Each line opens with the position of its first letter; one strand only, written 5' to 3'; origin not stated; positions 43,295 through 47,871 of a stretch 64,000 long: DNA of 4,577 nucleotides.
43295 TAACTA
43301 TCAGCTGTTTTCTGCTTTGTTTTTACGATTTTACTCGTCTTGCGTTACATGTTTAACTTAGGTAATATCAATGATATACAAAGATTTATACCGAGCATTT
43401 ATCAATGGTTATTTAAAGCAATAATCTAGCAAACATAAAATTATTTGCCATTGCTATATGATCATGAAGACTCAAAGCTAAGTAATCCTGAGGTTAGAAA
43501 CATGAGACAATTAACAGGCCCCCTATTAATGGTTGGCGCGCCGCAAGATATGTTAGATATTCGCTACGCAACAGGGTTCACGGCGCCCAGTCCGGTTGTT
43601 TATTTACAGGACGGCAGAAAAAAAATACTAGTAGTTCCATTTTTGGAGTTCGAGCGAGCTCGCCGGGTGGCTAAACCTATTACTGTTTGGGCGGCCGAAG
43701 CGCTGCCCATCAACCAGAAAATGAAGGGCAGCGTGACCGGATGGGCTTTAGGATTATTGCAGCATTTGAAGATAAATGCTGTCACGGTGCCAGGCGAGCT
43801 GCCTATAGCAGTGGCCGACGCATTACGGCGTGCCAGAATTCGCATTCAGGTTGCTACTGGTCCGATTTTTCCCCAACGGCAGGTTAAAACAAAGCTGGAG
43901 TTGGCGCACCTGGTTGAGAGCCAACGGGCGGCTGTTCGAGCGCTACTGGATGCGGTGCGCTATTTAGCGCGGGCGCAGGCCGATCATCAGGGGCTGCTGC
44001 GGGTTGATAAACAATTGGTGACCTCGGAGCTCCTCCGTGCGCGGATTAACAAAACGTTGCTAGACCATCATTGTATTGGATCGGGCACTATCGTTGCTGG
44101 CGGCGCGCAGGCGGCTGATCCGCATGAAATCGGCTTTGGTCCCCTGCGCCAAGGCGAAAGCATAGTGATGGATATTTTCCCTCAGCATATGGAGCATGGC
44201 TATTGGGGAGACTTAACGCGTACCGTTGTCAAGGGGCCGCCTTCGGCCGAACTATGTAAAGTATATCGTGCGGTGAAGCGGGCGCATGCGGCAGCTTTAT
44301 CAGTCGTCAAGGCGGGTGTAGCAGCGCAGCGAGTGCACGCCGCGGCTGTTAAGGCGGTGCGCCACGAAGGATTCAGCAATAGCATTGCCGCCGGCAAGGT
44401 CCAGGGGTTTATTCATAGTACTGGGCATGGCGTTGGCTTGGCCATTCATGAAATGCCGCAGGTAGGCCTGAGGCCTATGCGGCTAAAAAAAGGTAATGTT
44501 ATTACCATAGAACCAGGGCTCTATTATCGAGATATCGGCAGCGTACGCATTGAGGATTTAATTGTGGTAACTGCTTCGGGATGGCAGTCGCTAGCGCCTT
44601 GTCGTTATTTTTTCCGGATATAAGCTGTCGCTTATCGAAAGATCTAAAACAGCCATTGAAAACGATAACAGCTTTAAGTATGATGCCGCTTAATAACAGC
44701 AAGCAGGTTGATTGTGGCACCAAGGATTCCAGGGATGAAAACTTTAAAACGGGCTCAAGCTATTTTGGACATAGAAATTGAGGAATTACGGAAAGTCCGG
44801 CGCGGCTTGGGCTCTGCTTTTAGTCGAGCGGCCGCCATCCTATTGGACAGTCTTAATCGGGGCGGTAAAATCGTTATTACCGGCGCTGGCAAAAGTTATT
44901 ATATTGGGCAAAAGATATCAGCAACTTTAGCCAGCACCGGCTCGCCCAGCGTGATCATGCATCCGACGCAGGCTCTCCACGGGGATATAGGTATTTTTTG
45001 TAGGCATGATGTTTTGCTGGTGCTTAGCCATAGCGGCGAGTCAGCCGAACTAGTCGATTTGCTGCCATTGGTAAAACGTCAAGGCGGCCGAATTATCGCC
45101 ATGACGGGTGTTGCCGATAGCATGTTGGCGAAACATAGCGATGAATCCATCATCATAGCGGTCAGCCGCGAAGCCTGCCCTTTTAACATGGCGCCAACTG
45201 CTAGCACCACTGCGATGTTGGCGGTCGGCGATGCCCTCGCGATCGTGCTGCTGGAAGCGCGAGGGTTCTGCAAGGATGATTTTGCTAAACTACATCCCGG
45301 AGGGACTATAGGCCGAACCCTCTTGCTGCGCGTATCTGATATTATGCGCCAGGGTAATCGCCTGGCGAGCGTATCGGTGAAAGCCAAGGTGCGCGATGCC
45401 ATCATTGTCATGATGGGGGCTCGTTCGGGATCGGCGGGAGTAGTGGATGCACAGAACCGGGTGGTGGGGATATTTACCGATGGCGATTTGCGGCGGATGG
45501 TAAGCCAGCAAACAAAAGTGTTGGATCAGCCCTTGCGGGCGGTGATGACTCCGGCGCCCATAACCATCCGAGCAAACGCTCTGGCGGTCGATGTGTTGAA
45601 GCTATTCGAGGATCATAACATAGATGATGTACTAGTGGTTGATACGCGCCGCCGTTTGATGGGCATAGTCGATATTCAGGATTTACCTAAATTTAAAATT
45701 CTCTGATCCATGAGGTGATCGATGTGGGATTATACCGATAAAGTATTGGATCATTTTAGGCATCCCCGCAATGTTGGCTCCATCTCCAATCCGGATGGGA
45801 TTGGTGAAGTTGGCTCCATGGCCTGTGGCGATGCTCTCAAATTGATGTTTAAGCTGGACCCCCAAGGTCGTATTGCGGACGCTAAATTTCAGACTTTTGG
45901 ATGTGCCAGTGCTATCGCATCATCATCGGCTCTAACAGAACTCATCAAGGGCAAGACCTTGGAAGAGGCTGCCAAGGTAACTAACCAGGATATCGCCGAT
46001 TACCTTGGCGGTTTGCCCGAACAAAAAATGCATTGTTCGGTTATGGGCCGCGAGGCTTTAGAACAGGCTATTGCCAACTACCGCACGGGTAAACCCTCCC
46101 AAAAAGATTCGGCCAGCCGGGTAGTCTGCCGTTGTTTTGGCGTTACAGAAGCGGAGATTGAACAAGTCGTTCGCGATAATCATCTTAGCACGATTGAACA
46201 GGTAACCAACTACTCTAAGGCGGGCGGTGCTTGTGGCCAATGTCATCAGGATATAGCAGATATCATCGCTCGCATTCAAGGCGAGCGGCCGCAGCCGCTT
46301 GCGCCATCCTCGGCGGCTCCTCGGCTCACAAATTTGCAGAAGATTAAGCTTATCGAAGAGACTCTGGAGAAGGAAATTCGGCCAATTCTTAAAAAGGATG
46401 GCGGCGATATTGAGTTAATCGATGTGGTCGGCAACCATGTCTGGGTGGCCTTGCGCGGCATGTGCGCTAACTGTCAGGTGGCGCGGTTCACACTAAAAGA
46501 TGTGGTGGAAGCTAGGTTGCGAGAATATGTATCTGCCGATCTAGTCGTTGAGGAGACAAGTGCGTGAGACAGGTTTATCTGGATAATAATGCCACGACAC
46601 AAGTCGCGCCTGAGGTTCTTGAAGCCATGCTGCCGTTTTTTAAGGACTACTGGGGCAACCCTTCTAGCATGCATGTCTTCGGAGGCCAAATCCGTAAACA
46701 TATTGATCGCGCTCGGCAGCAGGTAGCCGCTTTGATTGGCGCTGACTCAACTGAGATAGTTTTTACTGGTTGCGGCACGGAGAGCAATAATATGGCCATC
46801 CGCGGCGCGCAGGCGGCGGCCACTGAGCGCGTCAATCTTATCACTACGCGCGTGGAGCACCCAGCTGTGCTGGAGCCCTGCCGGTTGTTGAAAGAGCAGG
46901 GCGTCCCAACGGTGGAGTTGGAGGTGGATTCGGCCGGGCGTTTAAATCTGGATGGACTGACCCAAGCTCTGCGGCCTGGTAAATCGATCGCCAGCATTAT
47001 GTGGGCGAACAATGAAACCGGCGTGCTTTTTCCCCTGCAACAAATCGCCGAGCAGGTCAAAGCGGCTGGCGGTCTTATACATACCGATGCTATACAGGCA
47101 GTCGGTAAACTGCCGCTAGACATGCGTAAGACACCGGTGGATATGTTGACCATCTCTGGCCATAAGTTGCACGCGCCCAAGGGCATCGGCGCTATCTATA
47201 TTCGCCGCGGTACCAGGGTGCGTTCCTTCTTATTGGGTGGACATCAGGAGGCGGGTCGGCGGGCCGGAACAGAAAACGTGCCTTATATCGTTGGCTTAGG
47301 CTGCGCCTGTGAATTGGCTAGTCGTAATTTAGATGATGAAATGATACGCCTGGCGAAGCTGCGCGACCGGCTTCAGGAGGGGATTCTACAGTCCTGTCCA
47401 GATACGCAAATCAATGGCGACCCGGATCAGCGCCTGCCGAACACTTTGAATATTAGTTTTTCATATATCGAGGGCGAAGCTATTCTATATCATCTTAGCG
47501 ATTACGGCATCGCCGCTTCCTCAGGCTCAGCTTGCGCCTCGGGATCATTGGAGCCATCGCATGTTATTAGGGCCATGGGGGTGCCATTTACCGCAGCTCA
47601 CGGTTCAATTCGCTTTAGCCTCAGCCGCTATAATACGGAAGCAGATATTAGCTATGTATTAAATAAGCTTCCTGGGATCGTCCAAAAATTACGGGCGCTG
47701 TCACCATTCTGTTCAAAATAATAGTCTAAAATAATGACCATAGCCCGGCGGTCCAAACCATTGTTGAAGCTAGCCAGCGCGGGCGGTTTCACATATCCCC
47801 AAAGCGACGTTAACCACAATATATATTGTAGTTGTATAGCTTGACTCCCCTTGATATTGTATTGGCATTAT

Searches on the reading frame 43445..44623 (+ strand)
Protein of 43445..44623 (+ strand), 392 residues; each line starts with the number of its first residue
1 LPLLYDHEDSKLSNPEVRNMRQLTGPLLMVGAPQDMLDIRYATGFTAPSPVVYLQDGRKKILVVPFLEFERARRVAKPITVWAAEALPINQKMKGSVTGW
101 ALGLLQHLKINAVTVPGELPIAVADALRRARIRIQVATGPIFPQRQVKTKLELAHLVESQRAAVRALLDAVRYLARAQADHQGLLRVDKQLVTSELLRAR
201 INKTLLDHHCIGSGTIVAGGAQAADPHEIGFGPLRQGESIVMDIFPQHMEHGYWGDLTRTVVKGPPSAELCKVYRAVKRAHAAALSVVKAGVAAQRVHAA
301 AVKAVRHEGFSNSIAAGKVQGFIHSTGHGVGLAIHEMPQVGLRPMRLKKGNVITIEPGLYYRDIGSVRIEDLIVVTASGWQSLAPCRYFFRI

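Call 103: search_protein_families(library=pfam, proteins=[window:43445-44623:+], max_evalue=0.00001)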
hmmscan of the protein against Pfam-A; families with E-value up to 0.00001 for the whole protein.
window:43445-44623:+ (392 aa): 1 family
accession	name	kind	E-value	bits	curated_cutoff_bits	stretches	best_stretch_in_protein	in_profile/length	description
PF00557.29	Peptidase_M24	-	7.5e-43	147.2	23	1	177-377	23-208/208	Metallopeptidase family M24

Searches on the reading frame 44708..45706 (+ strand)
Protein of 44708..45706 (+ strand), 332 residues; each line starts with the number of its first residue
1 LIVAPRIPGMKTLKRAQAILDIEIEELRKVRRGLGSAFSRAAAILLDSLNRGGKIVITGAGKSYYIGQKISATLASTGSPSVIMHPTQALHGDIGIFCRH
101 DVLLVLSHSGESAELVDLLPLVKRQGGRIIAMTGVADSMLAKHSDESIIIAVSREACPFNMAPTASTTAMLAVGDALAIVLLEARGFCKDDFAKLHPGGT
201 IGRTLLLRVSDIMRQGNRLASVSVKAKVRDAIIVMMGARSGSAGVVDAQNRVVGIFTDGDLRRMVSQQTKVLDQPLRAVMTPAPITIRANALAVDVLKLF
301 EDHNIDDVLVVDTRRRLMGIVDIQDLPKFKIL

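Call 103: search_protein_families(library=pfam, proteins=[window:44708-45706:+], max_evalue=0.00001)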
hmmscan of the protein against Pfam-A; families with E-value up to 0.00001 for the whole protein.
window:44708-45706:+ (332 aa): 3 families
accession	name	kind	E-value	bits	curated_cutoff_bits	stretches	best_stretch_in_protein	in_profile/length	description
PF01380.27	SIS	-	1.1e-27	96.8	25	1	52-179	5-130/131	SIS domain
PF00571.33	CBS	-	9.6e-15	55.1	24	1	277-326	2-51/57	CBS domain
PF13580.11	SIS_2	-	3.4e-12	47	27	0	99-134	103-138/138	SIS domain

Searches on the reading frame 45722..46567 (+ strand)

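Call 103: search_protein_families(library=pfam, proteins=[window:45722-46567:+], max_evalue=0.00001)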
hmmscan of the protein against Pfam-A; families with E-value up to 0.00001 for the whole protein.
window:45722-46567:+ (281 aa): 3 families
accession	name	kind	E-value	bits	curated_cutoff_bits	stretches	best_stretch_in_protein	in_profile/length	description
PF01592.21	NifU_N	-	1.4e-51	174.3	22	1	4-122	2-122/127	NifU-like N terminal domain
PF01106.22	NifU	-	3e-22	78.9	27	1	211-276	1-66/67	NifU-like domain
PF04324.20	Fer2_BFD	-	1.3e-17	64.3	26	1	134-183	1-49/50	BFD-like [2Fe-2S] binding domain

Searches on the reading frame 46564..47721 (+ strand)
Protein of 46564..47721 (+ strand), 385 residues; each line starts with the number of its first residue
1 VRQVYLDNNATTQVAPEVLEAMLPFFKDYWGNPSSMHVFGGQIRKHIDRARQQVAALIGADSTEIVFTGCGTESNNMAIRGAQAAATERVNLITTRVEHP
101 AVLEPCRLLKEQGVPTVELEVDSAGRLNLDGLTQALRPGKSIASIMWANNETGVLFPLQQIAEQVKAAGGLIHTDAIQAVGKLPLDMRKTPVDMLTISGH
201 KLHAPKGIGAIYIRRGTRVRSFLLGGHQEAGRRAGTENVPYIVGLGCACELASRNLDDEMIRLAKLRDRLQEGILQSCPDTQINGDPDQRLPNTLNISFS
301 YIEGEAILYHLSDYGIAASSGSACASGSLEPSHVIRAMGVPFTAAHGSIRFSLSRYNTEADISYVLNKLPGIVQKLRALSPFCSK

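Call 103: search_protein_families(library=pfam, proteins=[window:46564-47721:+], max_evalue=0.00001)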
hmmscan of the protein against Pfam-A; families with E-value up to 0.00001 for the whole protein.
window:46564-47721:+ (385 aa): 1 family
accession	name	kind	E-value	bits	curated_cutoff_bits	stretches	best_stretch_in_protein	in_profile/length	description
PF00266.25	Aminotran_5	-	2.6e-85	287.1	21.5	1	4-364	1-370/371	Aminotransferase class-V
